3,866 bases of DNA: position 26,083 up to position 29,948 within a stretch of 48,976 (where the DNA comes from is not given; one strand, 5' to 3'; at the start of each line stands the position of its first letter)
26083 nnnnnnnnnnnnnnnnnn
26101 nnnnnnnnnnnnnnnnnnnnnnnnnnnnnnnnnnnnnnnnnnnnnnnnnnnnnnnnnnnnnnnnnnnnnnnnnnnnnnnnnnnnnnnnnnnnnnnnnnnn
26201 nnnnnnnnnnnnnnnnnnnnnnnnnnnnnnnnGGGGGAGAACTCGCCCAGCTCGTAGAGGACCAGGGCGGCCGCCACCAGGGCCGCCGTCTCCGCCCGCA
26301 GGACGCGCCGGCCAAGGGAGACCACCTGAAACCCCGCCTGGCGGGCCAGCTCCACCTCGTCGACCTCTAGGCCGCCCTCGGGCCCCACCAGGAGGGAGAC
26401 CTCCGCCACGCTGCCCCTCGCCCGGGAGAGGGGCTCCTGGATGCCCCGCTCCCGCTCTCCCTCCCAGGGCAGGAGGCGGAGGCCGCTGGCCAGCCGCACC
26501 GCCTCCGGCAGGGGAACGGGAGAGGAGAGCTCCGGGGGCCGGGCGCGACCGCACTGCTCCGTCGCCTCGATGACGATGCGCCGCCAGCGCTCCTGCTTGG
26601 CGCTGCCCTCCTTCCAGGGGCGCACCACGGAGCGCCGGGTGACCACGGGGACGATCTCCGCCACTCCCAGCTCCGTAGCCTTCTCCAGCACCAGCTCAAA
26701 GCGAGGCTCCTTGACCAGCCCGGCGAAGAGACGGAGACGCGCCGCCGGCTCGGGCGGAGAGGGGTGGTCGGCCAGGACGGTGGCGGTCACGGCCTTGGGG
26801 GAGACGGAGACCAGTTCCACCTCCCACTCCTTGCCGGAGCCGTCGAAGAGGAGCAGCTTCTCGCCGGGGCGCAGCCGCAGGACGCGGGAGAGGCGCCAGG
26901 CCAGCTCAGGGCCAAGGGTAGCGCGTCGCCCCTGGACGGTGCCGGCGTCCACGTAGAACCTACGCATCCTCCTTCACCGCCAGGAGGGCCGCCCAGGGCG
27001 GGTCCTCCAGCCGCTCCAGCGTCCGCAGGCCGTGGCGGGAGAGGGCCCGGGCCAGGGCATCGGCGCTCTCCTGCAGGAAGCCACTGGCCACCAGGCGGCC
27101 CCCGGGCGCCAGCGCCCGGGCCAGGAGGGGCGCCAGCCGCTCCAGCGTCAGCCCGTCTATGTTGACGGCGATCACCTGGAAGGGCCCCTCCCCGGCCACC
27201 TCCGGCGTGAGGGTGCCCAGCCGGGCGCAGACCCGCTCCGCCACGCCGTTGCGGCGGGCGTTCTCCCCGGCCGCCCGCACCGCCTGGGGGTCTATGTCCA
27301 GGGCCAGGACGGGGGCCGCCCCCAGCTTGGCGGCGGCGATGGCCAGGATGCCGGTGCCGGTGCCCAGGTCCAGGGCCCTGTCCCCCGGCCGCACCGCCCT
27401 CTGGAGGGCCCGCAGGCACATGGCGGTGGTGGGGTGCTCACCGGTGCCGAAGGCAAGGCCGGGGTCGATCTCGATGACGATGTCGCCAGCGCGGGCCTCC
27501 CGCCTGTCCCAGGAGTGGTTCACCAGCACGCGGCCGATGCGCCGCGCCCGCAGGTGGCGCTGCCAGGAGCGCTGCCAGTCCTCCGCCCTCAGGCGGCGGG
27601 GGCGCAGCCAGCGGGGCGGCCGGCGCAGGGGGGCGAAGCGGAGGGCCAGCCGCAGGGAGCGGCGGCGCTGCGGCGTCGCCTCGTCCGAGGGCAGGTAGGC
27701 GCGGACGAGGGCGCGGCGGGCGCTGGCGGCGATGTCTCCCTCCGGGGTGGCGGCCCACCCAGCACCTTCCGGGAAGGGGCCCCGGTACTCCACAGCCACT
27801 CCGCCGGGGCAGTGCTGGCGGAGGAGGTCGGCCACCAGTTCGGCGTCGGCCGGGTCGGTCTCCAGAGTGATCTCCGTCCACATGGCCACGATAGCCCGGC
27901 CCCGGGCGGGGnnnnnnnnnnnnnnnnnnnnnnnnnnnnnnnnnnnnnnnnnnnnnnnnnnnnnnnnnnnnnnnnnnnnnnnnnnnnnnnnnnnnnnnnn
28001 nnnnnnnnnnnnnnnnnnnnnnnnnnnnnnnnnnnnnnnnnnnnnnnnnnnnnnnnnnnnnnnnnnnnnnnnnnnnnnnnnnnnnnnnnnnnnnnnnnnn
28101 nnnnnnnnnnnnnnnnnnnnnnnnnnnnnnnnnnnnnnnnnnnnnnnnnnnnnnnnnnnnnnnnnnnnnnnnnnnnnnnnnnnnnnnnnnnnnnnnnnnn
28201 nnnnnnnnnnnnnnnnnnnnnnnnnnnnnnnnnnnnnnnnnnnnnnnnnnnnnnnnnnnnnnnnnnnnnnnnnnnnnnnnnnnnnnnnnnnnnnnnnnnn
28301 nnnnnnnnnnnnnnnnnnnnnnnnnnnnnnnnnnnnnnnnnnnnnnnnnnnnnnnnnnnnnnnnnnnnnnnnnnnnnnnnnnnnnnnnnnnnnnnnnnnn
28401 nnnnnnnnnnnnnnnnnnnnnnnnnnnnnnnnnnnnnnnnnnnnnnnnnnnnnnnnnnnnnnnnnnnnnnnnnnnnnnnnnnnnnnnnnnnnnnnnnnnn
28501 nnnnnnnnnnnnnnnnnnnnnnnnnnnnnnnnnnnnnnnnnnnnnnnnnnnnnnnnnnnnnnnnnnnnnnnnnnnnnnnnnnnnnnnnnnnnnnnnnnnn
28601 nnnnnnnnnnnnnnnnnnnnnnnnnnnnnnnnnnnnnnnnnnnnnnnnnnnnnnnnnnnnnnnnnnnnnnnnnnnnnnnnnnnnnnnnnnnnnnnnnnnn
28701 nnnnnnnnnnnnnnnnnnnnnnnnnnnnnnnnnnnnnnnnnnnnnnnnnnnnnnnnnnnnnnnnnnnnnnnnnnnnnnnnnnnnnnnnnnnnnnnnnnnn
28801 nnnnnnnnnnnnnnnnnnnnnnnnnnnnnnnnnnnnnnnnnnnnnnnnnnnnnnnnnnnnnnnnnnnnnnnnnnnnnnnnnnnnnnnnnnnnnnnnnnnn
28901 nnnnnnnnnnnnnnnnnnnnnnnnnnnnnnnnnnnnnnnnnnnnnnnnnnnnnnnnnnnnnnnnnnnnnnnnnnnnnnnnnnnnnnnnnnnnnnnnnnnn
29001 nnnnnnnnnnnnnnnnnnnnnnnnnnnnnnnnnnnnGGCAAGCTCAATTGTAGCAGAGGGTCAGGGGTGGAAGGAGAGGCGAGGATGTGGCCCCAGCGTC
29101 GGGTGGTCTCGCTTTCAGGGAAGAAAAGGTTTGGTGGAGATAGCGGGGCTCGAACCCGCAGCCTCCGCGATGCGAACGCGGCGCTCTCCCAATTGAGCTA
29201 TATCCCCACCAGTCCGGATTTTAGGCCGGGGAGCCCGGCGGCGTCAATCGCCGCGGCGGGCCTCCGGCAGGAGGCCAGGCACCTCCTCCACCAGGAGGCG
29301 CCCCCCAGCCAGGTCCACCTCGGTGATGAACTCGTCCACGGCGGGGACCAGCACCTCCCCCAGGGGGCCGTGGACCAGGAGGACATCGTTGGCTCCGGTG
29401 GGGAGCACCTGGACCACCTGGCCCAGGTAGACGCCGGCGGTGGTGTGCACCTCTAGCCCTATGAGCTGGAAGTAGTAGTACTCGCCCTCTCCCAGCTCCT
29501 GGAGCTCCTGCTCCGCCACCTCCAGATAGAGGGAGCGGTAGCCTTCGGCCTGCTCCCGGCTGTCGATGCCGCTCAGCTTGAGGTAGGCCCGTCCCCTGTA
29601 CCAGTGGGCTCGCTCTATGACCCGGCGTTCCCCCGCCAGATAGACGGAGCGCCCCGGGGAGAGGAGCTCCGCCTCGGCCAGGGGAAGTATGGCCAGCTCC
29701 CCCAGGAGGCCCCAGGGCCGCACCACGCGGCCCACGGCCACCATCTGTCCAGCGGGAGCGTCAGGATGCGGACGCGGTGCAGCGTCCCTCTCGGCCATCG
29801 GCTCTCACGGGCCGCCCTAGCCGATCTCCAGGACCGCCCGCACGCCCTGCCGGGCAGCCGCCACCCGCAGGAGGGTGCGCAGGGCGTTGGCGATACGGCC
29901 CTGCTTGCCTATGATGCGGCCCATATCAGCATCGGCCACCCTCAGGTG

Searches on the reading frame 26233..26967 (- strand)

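Call 21: search_protein_families(library=pfam, proteins=[window:26233-26967:-])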
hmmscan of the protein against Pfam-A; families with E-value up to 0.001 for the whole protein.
window:26233-26967:- (245 aa): 2 families
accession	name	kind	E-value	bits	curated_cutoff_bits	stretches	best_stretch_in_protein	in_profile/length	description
PF04452.19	Methyltrans_RNA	-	1.6e-45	155.1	23.9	1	74-236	4-164/165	RNA methyltransferase domain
PF20260.4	PUA_4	-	5.5e-11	42.8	23.9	1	28-65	11-48/48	RNA methyltransferase PUA domain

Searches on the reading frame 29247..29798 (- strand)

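Call 21: search_protein_families(library=pfam, proteins=[window:29247-29798:-])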
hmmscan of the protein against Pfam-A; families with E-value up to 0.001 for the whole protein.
window:29247-29798:- (184 aa): 3 families
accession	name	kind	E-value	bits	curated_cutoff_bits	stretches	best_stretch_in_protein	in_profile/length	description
PF24986.1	PRC_RimM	-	1.3e-15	57.2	27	1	110-171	2-64/69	RimM PRC barrel domain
PF01782.24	RimM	-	5.2e-10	39.9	23.5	1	22-97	2-83/84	RimM N-terminal domain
PF05239.21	PRC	-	6.6e-08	32.9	21.2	1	104-176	1-77/78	PRC-barrel domain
